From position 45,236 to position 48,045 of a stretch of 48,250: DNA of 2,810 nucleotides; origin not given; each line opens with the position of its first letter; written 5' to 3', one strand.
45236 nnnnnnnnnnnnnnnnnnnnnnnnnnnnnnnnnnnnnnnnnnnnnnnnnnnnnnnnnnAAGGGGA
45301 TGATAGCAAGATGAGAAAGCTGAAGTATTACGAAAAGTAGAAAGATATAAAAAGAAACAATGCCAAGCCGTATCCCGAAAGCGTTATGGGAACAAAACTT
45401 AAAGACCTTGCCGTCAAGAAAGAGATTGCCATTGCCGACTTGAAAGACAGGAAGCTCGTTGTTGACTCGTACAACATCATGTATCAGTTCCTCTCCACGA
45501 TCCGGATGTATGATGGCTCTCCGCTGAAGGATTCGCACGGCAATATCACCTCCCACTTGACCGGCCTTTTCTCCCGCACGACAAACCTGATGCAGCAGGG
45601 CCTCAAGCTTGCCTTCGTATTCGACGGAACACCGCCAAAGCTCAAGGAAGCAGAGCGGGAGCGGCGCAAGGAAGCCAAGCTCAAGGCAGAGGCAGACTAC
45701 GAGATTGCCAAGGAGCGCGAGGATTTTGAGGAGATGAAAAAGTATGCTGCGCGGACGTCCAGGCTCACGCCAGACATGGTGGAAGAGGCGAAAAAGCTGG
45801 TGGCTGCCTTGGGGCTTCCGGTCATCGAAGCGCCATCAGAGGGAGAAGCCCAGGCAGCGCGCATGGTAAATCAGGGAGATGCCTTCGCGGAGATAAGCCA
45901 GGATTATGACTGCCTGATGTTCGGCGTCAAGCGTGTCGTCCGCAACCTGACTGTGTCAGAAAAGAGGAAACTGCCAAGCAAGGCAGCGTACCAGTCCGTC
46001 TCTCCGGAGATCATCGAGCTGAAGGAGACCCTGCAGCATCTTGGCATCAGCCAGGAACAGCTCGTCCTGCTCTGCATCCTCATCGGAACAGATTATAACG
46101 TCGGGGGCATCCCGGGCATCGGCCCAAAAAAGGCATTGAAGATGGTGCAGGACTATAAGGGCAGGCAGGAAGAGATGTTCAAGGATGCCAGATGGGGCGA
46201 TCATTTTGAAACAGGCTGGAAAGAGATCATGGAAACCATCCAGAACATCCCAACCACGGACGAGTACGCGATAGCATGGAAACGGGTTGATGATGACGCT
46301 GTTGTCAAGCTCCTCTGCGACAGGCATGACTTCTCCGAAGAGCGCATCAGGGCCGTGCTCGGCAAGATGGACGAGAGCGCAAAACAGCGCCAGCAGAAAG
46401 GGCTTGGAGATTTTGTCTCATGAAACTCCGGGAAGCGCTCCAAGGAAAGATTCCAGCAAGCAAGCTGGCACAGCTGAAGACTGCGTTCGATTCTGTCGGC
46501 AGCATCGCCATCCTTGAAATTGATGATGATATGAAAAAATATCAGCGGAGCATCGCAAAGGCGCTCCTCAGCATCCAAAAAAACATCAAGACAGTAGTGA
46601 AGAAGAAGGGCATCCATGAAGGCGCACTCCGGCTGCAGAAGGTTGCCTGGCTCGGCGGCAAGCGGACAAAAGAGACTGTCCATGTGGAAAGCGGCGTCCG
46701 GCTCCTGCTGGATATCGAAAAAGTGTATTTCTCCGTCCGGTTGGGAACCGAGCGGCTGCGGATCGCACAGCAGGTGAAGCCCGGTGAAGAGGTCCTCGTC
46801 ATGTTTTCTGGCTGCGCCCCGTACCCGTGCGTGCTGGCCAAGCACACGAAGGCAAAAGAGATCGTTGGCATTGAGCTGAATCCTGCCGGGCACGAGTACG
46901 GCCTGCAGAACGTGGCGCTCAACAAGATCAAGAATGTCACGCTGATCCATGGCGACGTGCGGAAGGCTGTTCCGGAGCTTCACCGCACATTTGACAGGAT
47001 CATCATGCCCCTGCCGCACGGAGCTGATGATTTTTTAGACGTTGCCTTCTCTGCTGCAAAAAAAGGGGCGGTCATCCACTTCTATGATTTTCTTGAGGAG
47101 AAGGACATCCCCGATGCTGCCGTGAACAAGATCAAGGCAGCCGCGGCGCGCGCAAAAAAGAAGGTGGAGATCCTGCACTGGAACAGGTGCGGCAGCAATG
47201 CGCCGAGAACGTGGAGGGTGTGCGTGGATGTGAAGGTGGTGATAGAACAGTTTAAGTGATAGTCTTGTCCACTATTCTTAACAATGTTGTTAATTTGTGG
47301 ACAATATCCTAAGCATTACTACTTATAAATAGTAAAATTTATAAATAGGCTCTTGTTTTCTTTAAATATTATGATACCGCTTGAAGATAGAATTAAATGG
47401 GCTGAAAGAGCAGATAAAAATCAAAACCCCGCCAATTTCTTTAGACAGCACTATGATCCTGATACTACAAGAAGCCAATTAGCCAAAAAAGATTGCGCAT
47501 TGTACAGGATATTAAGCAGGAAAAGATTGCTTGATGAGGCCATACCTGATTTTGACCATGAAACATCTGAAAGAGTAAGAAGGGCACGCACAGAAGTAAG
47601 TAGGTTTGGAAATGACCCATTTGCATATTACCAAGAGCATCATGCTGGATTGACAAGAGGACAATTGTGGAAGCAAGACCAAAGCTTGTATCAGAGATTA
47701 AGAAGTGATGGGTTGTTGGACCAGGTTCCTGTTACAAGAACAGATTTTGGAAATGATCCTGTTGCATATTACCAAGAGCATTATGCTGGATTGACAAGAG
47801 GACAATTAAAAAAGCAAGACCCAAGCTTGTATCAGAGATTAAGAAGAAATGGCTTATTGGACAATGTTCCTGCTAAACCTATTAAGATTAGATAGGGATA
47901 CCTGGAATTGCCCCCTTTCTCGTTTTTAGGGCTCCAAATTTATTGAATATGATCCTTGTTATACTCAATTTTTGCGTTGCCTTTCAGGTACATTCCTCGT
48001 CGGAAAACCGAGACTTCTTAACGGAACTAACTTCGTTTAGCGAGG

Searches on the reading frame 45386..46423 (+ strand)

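Call 28: search_protein_families(library=pfam, proteins=[window:45386-46423:+])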
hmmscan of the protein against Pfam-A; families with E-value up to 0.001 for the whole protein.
window:45386-46423:+ (345 aa): 3 families
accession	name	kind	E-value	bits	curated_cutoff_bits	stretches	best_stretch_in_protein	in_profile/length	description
PF00867.23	XPG_I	-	2.1e-26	92.6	24.9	1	143-236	1-89/89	XPG I-region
PF00752.23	XPG_N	-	3.6e-15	56.7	22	1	10-100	15-100/101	XPG N-terminal domain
PF01367.25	5_3_exonuc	-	0.00068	20.5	40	0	224-259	4-40/97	5'-3' exonuclease, C-terminal SAM fold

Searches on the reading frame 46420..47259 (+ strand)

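Call 28: search_protein_families(library=pfam, proteins=[window:46420-47259:+])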
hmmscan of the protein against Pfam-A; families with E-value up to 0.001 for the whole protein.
window:46420-47259:+ (279 aa): 4 families
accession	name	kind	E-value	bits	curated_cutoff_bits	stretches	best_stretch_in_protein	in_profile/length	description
PF02475.24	TRM5-TYW2_MTfase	-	2.6e-48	164.5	28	1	86-250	1-162/164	TRM5/TYW2 methyltransferase domain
PF25133.1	TYW2_N_2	-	1.4e-17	64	27.7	1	3-83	1-79/79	TYW2 N-terminal domain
PF13649.12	Methyltransf_25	-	0.00026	22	27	0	138-203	14-79/97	Methyltransferase domain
PF13847.12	Methyltransf_31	-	0.00076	19.6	27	0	135-196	17-80/145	Methyltransferase domain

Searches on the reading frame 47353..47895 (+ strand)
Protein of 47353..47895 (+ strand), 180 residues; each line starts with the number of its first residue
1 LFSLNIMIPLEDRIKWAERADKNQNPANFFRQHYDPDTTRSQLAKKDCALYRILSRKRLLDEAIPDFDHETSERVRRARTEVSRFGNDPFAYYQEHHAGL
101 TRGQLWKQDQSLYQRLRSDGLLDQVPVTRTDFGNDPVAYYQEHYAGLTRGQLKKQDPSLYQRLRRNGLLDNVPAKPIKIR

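Call 62: search_protein_families(library=pfam, proteins=[window:47353-47895:+], max_evalue=0.01)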
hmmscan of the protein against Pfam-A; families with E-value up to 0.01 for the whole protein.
window:47353-47895:+ (180 aa): 1 family
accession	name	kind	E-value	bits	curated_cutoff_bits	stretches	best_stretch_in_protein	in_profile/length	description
PF11662.13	DUF3263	-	0.00017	21.8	22.3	0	129-165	28-64/74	Protein of unknown function (DUF3263)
